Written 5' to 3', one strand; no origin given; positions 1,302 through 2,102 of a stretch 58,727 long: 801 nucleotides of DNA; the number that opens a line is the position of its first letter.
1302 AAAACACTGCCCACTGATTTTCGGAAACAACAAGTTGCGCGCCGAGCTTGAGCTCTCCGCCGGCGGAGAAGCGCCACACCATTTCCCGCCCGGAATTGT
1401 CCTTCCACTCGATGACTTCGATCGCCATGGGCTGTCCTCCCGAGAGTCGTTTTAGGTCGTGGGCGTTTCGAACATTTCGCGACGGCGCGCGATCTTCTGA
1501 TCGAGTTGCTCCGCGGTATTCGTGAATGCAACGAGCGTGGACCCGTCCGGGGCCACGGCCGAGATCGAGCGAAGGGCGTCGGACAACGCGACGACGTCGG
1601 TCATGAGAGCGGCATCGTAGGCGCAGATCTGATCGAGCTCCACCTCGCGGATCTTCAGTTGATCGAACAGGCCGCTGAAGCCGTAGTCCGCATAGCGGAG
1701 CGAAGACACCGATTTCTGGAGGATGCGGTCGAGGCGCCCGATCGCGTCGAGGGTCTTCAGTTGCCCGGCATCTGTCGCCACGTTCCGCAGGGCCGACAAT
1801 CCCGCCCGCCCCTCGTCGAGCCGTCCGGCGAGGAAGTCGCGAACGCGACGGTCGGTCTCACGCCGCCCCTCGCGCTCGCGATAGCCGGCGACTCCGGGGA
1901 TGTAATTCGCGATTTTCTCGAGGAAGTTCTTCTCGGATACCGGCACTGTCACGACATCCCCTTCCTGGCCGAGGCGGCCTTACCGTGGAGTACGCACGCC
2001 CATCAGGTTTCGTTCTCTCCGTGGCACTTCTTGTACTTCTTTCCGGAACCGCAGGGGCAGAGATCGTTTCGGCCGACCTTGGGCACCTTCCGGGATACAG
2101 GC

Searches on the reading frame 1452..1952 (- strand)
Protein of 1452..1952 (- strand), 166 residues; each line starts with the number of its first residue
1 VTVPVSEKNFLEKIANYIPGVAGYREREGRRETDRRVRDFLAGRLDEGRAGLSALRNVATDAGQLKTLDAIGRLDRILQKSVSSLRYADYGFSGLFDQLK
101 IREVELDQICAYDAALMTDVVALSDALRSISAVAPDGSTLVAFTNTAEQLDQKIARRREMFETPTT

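Call 20: search_protein_families(library=pfam, proteins=[window:1452-1952:-], max_evalue=0.1)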
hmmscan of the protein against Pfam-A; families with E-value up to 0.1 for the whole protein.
window:1452-1952:- (166 aa): 1 family
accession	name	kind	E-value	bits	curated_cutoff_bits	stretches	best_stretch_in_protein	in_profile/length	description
PF23957.1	DUF7286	-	0.0018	17.2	27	1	34-160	456-567/1000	Family of unknown function (DUF7286)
